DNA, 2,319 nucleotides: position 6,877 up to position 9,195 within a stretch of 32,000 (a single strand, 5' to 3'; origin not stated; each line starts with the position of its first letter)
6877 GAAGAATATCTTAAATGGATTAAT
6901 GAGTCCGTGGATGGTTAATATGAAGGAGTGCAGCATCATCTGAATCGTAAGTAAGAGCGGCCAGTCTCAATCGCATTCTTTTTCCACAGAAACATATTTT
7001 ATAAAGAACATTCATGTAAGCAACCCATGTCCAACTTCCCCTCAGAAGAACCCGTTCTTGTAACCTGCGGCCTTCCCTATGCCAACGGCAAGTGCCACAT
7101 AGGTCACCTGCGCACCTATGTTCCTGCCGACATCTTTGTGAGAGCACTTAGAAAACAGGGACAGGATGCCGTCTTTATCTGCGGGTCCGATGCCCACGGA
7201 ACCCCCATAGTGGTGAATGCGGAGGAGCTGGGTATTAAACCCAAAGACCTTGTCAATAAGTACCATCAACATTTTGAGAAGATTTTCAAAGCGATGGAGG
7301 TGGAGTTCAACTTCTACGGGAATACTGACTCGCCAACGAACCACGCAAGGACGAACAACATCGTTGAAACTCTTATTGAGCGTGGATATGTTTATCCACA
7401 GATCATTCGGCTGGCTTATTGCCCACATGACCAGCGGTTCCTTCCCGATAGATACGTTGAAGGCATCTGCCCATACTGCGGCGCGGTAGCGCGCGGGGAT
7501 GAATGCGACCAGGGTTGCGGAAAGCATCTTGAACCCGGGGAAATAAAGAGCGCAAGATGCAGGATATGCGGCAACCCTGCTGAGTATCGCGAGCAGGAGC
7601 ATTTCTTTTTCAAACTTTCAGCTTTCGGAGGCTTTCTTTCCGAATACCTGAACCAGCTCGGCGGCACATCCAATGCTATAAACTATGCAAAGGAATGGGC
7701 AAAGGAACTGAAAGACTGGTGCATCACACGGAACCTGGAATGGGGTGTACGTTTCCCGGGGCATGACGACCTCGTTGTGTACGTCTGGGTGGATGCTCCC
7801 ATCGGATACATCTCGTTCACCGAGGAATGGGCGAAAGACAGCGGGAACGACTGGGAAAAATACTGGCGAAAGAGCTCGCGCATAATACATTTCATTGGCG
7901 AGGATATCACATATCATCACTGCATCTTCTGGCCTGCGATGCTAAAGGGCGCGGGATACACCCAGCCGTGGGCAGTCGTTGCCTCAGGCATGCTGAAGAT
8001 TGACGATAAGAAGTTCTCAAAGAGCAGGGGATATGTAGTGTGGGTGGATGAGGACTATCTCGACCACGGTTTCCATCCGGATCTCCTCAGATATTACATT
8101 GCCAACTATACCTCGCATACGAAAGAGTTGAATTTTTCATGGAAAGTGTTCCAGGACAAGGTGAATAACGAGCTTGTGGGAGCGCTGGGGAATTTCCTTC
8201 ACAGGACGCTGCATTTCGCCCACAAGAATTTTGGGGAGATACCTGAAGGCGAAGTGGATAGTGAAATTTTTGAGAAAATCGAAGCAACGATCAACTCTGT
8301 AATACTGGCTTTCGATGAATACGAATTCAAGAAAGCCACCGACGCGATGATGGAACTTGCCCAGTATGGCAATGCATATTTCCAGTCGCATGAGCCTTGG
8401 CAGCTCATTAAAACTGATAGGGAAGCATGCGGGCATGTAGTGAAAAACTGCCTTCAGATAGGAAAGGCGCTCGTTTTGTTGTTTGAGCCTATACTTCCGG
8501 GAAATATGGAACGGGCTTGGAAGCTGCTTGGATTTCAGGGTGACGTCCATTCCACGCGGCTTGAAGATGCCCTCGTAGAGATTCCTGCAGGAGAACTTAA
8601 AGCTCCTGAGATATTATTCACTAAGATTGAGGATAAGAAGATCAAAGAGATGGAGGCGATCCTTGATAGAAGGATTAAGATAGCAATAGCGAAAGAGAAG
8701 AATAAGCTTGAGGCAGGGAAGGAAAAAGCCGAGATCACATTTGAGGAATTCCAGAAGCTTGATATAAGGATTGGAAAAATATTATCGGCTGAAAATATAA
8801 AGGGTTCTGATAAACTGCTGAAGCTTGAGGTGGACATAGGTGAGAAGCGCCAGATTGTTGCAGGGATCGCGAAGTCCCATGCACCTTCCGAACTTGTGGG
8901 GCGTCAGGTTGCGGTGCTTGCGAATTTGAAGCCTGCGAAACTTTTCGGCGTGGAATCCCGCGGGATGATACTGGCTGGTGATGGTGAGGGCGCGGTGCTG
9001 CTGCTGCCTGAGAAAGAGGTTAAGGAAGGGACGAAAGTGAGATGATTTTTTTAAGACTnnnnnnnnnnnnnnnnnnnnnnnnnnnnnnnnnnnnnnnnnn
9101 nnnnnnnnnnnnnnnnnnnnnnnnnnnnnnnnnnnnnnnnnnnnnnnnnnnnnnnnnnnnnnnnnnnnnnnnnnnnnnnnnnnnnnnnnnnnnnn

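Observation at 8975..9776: Diverged duplicate of the metG 3' end brackets a 0.7-kb Doc-toxin cassette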

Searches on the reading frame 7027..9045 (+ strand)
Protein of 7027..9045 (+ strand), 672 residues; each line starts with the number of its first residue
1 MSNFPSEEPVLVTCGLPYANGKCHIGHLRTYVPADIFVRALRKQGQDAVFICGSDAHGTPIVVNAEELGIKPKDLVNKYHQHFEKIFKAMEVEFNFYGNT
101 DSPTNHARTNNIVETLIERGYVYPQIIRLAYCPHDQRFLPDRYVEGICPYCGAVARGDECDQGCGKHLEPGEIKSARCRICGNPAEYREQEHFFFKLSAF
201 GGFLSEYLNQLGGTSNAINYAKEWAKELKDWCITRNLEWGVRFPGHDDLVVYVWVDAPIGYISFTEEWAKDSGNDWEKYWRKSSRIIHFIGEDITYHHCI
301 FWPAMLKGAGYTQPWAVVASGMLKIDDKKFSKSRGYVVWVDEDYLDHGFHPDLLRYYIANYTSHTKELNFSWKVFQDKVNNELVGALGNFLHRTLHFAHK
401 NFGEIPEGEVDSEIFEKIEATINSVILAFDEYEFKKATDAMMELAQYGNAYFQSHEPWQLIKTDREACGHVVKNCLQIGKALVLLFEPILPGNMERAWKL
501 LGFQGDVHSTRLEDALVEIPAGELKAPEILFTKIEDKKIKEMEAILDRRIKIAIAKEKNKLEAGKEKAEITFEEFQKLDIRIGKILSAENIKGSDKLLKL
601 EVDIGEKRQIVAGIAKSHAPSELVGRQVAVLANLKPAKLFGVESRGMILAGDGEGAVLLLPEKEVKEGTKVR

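Call 6: search_protein_families(library=pfam, proteins=[window:7027-9045:+], max_evalue=0.1)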
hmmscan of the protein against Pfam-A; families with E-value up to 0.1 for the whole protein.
window:7027-9045:+ (672 aa): 8 families
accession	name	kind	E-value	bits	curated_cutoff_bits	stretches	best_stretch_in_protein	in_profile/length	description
PF09334.17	tRNA-synt_1g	-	2e-150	501.4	20.1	1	10-395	1-391/391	tRNA synthetases class I (M)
PF01588.26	tRNA_bind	-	3.6e-26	91.5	27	1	580-670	1-96/96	Putative tRNA binding domain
PF19303.5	Anticodon_3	-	1e-17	64.8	23.5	1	408-543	8-144/152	Anticodon binding domain of methionyl tRNA ligase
PF00133.28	tRNA-synt_1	-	5.7e-17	62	22.7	1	11-245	26-245/414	tRNA synthetases class I (I, L, M and V)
PF01406.26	tRNA-synt_1e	-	6.2e-14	52.5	27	2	13-124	14-123/301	tRNA synthetases class I (C) catalytic domain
PF08264.19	Anticodon_1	-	5.5e-08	33.3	25.1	1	411-563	1-140/148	Anticodon-binding domain of tRNA ligase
PF01921.24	tRNA-synt_1f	-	9.7e-06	25.2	27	1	8-55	22-68/360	tRNA synthetases class I (K)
PF18912.6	DZR_2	-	0.005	17.1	27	1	148-188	10-49/56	Double zinc ribbon domain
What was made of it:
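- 7027..9045 (+): metG (methionyl-tRNA synthetase, 672 aa), intact, with a complete C-terminal tRNA-binding domain. Pfam tRNA-synt_1g 2e-150 and tRNA_bind residues 580-670 (call 6).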

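Call 9: find_related_loci(query=window:7027-9045:+, collection=genome_contigs, flank=8000)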
Query window:7027-9045:+ (672 aa) in genome_contigs; peptide patterns used: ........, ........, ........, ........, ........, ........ (x = any residue, [..] = any of these).
250 stretches matched a pattern; 173 encode a relative of the query (tblastn E <= 1e-3); the best 80 are kept; 80 distinct loci.
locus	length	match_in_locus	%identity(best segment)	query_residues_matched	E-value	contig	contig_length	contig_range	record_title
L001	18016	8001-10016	90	1-672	0e+0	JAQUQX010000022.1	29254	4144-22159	MAG: Candidatus Methanoperedens sp. isolate STD1_6 NODE_3261_length_29254_cov_19.465238_Sandtown_D1, whole genome shotgu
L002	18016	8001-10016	90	1-672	0e+0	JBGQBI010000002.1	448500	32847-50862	MAG: Candidatus Methanoperedens sp. isolate OBJ2_061818_130_10 k141_294702_length_448500_cov_1366.8018, whole genome sho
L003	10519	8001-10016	90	1-672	0e+0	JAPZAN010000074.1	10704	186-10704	MAG: Candidatus Methanoperedens sp. isolate SRVP18_hole-7m-from-trench_1_80cm_43_82 SRVP18_hole-7m-from-trench_1_80cm_sc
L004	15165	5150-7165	90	1-672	0e+0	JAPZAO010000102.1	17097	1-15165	MAG: Candidatus Methanoperedens sp. isolate SR-VP_26_10_2019_2_100cm_44_46 SR-VP_26_10_2019_2_100cm_scaffold_2952, whole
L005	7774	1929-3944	89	1-672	0e+0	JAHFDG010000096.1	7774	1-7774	MAG: Candidatus Methanoperedens sp. isolate nzgw24 NODE_11247_length_7775_cov_9.970473, whole genome shotgun sequence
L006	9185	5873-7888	89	1-672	0e+0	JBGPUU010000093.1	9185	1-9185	MAG: Candidatus Methanoperedens sp. isolate OBJ1_062018_110_35 k141_740367_length_9185_cov_16.2376, whole genome shotgun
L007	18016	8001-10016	89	1-672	0e+0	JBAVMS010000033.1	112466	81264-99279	MAG: Candidatus Methanoperedens sp. isolate MFD03797_ilm_asm_bin16 k127_45243, whole genome shotgun sequence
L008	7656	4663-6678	89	1-672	0e+0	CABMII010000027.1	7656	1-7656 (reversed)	uncultured archaeon isolate LFW-280_4 genome assembly, contig: LFW2804_122, whole genome shotgun sequence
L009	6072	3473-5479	89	1-672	0e+0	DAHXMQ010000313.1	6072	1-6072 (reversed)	MAG TPA_asm: Candidatus Methanoperedenaceae archaeon isolate clean1623 k141_2028124, whole genome shotgun sequence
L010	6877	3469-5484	87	1-672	0e+0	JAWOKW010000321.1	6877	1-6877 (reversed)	MAG: Candidatus Methanoperedens sp. isolate bin_184_1 c_000005748459, whole genome shotgun sequence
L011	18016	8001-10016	87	1-672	0e+0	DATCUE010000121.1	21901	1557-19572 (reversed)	MAG TPA_asm: Candidatus Methanoperedens sp. isolate SMAG_U7350 k141_32292, whole genome shotgun sequence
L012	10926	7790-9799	87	1-672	0e+0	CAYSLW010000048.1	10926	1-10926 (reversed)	MAG TPA_asm: uncultured Candidatus Methanoperedens sp. isolate SRP256446_co1_57 genome assembly, contig: NODE_3094_lengt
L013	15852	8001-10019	86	1-672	0e+0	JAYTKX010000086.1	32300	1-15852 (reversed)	MAG: Methanobacteriota archaeon isolate GFS_3223 GFS_3223_85, whole genome shotgun sequence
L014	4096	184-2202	86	1-672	0e+0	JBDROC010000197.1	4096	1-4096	MAG: Methanobacteriota archaeon isolate MEGAHIT-group-1.929 k141_633255, whole genome shotgun sequence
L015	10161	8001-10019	86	1-672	0e+0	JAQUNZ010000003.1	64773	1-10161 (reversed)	MAG: Candidatus Methanoperedens sp. isolate STD1_19 NODE_873_length_64773_cov_5.345698_Sandtown_D1, whole genome shotgun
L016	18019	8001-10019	85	1-672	0e+0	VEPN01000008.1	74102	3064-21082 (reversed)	MAG: Candidatus Methanoperedens sp. isolate MnB_21 scaffold8, whole genome shotgun sequence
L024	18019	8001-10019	85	1-672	0e+0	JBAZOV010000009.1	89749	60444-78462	MAG: Candidatus Methanoperedens sp. isolate SO_2017_SWC_14 scaffold_283_c1_LP-4_2017, whole genome shotgun sequence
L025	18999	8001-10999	85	1-672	0e+0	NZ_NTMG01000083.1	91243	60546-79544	Candidatus Methanoperedens sp. BLZ2 CMPBLZ2contig_2, whole genome shotgun sequence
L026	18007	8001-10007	85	1-672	0e+0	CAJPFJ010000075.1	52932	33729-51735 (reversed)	Methanosarcinales archaeon isolate METP1 genome assembly, contig: CONTIG_75, whole genome shotgun sequence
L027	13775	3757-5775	84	1-672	0e+0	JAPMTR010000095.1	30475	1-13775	MAG: Candidatus Methanoperedens sp. isolate Ig 1 Ig18389_08E140C01_z1_2020_scaffold_778, whole genome shotgun sequence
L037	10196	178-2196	86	1-672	0e+0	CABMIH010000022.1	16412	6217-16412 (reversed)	uncultured archaeon isolate LFW-280_3_2 genome assembly, contig: LFW28032_29, whole genome shotgun sequence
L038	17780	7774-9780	84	1-672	0e+0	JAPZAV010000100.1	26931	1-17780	MAG: Candidatus Methanoperedens sp. isolate RifSed_csp2_16ft_3_45_12 RifSed_csp2_16ft_3_scaffold_3623, whole genome shot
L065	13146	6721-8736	89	1-672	0e+0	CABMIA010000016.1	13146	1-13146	uncultured archaeon isolate LFW-280_1_1 genome assembly, contig: LFW28011_112, whole genome shotgun sequence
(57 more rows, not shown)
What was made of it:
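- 7027..9045 (+): 80-90% aa identity to Candidatus Methanoperedens metG (call 9).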

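Call 31: search_protein_families(library=pfam, proteins=[L002:10081-10530:+, L004:7453-8925:-, L007:10090-10380:+, L007:10625-11401:+, L011:10052-10987:-, L013:10552-13440:-, L016:10185-10475:+, L016:10571-10876:+, L024:10025-10633:-, L026:10403-11308:-], max_evalue=0.001)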
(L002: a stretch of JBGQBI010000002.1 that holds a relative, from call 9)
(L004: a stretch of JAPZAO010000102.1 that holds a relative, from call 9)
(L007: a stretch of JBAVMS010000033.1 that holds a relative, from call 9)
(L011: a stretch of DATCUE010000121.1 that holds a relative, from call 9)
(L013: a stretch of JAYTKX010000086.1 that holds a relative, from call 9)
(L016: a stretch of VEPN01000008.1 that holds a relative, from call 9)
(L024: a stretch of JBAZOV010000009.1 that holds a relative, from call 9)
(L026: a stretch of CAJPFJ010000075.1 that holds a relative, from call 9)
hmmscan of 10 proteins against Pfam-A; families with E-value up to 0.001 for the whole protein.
L002:10081-10530:+ (149 aa): 0 families

L004:7453-8925:- (490 aa): 0 families

L007:10090-10380:+ (96 aa): 3 families
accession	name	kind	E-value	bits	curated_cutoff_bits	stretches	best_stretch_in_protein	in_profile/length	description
PF22752.1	DUF488-N3i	-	5.6e-29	101.7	27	1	2-93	22-113/131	Inactive DUF488-N3 subclade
PF04343.18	DUF488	-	1.7e-24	87.2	22.2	1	2-91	19-121/121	Domain of unknown function DUF488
PF22751.1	DUF488-N3a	-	2e-17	64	27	1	2-93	21-116/118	Active DUF488-N3 subclade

L007:10625-11401:+ (258 aa): 0 families

L011:10052-10987:- (311 aa): 2 families
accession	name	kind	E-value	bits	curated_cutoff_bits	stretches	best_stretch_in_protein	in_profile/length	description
PF00753.33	Lactamase_B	-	3.2e-07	30.9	22.7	1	49-114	6-68/196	Metallo-beta-lactamase superfamily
PF12706.13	Lactamase_B_2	-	3.4e-05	24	27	1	65-123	3-64/200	Beta-lactamase superfamily domain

L013:10552-13440:- (962 aa): 9 families
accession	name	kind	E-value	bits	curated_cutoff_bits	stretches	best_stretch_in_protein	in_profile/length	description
PF07719.23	TPR_2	-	1.4e-22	78.3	27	0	728-759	3-34/34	Tetratricopeptide repeat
PF00515.34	TPR_1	-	1.5e-19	69.3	27.8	0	728-759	3-34/34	Tetratricopeptide repeat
PF13424.12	TPR_12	-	4.3e-18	65.7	30.1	0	692-742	3-54/77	Tetratricopeptide repeat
PF13181.12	TPR_8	-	5.9e-11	42.1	25.7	0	578-608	2-32/34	Tetratricopeptide repeat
PF13374.12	TPR_10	-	3.1e-09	37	27.5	0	694-724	4-34/42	Tetratricopeptide repeat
PF14559.12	TPR_19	-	2.4e-08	34.6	25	0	554-594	2-42/68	Tetratricopeptide repeat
PF13176.12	TPR_7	-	2.1e-05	24.7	27.9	0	353-375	2-24/36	Tetratricopeptide repeat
PF25064.1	ARM_TT21_5th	-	2.9e-05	24.8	27.8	0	484-541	45-102/117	TT21 fifth ARM repeats domain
PF13174.12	TPR_6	-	0.00046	21.1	26.3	0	728-758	2-32/33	Tetratricopeptide repeat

L016:10185-10475:+ (96 aa): 1 family
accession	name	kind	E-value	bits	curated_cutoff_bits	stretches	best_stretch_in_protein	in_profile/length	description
PF08902.16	DUF1848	-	5.9e-15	56.2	30.5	1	12-78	197-262/262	Domain of unknown function (DUF1848)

L016:10571-10876:+ (101 aa): 1 family
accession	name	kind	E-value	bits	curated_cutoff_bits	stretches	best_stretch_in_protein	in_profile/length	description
PF14018.11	DUF4234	-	1.6e-10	41.3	25.3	1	5-60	1-65/70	Domain of unknown function (DUF4234)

L024:10025-10633:- (202 aa): 1 family
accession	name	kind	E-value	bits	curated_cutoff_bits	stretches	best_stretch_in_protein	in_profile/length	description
PF00708.24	Acylphosphatase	-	2.2e-06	28.3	22.5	1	6-83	2-73/85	Acylphosphatase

L026:10403-11308:- (301 aa): 1 family
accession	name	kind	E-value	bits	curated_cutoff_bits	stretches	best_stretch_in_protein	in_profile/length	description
PF00902.23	TatC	-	6.3e-43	147.4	25.1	1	9-284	2-208/208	Sec-independent protein translocase protein (TatC)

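Call 32: search_protein_families(library=pfam, proteins=[L027:5869-6903:+, L037:2225-3403:-, L038:9784-10632:-, L065:8744-9286:+, L012:9915-10121:-, L012:10102-10353:-, L010:5581-6291:+, L006:8002-8868:+, L008:6890-7231:-, L008:7240-7500:-], max_evalue=0.001)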
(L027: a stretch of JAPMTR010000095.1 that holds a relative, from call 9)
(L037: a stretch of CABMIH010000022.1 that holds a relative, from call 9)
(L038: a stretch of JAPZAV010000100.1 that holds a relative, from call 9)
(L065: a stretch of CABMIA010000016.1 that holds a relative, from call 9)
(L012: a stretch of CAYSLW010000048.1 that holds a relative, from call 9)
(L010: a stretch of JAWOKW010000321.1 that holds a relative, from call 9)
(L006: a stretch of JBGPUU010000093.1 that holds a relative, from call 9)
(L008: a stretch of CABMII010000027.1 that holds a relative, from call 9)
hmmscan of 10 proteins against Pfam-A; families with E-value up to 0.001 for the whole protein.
L027:5869-6903:+ (344 aa): 1 family
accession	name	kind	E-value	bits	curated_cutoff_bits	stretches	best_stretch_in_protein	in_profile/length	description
PF03706.18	LPG_synthase_TM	-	4.1e-32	112.3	33.4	1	9-326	2-301/302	Lysylphosphatidylglycerol synthase TM region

L037:2225-3403:- (392 aa): 2 families
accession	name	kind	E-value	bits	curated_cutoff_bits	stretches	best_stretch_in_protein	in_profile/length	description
PF00155.27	Aminotran_1_2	-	1.4e-43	149.9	19.7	1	41-384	17-361/361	Aminotransferase class I and II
PF12897.13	Asp_aminotransf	-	6.6e-06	25.6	27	1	116-388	124-409/421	Aspartate amino-transferase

L038:9784-10632:- (282 aa): 4 families
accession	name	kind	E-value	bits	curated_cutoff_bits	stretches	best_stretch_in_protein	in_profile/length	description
PF13793.12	Pribosyltran_N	-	1e-23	83.9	25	1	1-108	1-113/117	N-terminal domain of ribose phosphate pyrophosphokinase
PF00156.33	Pribosyltran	-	2.6e-17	63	26.3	1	139-238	18-125/158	Phosphoribosyl transferase domain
PF14572.12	Pribosyl_synth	-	1.1e-07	32.4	27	1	197-272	80-155/184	Phosphoribosyl synthetase-associated domain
PF14681.12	UPRTase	-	1.2e-05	25.3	27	1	199-267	119-187/206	Uracil phosphoribosyltransferase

L065:8744-9286:+ (180 aa): 3 families
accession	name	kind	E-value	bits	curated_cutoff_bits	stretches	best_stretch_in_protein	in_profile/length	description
PF02834.22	LigT_PEase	-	7.1e-26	90.7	23.3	2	9-88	2-87/87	LigT like Phosphoesterase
PF13563.12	2_5_RNA_ligase2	-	2.9e-12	47.3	27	1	13-156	4-144/152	2'-5' RNA ligase superfamily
PF10469.15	AKAP7_NLS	-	3e-07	30.9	24.4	1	32-177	36-208/208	AKAP7 2'5' RNA ligase-like domain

L012:9915-10121:- (68 aa): 0 families

L012:10102-10353:- (83 aa): 1 family
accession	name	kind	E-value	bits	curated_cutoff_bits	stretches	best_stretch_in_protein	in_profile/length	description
PF00296.26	Bac_luciferase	-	9.8e-06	25.6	27.9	1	21-61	274-314/314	Luciferase-like monooxygenase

L010:5581-6291:+ (236 aa): 1 family
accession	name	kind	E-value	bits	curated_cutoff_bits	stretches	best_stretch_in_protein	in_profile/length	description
PF18978.5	DUF5714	-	8.1e-64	214.8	26.2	1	61-235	1-173/173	Family of unknown function (DUF5714)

L006:8002-8868:+ (288 aa): 0 families

L008:6890-7231:- (113 aa): 0 families

L008:7240-7500:- (86 aa): 0 families
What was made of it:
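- On Integrase-mediated integrative element / CIME at a gene 3' end: The genes directly after metG in 20 relatives include no recombinase (calls 31, 32).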

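Call 59: search_protein_families(library=ncbifam, proteins=[L025:10291-10515:+, L001:12015-12356:-, L001:12362-12580:-, L001:12670-13050:-, L001:13031-13369:-, L001:10740-10928:-], max_evalue=0.01)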
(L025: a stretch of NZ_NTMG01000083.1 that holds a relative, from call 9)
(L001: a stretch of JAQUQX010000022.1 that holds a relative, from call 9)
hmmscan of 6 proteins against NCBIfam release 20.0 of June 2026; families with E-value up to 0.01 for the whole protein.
L025:10291-10515:+ (74 aa): 2 families
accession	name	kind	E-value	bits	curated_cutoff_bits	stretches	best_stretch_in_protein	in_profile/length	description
TIGR01439.1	lp_hng_hel_AbrB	domain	0.0013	18.4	28.3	1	6-43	2-40/44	transcriptional regulator, AbrB family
NF007312.0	PRK09798.1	equivalog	0.0091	16.3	113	1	12-69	13-69/82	type II toxin-antitoxin system antitoxin MazE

L001:12015-12356:- (113 aa): 2 families
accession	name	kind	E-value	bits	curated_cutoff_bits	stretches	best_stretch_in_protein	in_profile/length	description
NF007386.0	PRK09907.1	equivalog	0.00053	20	120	1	5-64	9-69/111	endoribonuclease MazF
NF007320.0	PRK09812.1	equivalog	0.0026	17.8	129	1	4-43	8-49/116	type II toxin-antitoxin system ChpB family toxin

L001:12362-12580:- (72 aa): 5 families
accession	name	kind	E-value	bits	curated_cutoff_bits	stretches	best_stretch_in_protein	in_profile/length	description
TIGR01439.1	lp_hng_hel_AbrB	domain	4e-10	39.3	28.3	1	5-45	2-43/44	transcriptional regulator, AbrB family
NF006352.0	PRK08577.1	equivalog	4.7e-06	26.7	140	1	2-39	4-41/136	hypothetical protein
NF040962.1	near_HgcAB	equivalog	6e-05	22.8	70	1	4-33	7-36/70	HgcAB-associated protein HgcC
TIGR02609.1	doc_partner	hypoth_equivalog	0.0042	17.4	55.9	1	13-60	12-61/74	putative addiction module antidote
NF050106.1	TA_MazE_antitoxin_Deino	equivalog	0.0045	17.2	65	1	11-43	1-33/65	type II toxin-antitoxin system MazE family antitoxin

L001:12670-13050:- (126 aa): 2 families
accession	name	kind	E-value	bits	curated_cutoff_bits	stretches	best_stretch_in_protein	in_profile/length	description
TIGR01884.1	cas_HTH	subfamily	9.3e-05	21.9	60.2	1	52-104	140-192/202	CRISPR-associated CARF protein Csa3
NF033788.1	HTH_metalloreg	subfamily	0.0022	17.7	55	1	54-101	11-58/77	metalloregulator ArsR/SmtB family transcription factor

L001:13031-13369:- (112 aa): 0 families

L001:10740-10928:- (62 aa): 1 family
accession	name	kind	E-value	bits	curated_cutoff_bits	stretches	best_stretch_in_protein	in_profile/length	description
NF007429.0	PRK09974.1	equivalog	0.0058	16.5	125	1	4-53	6-55/114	type II toxin-antitoxin system PrlF family antitoxin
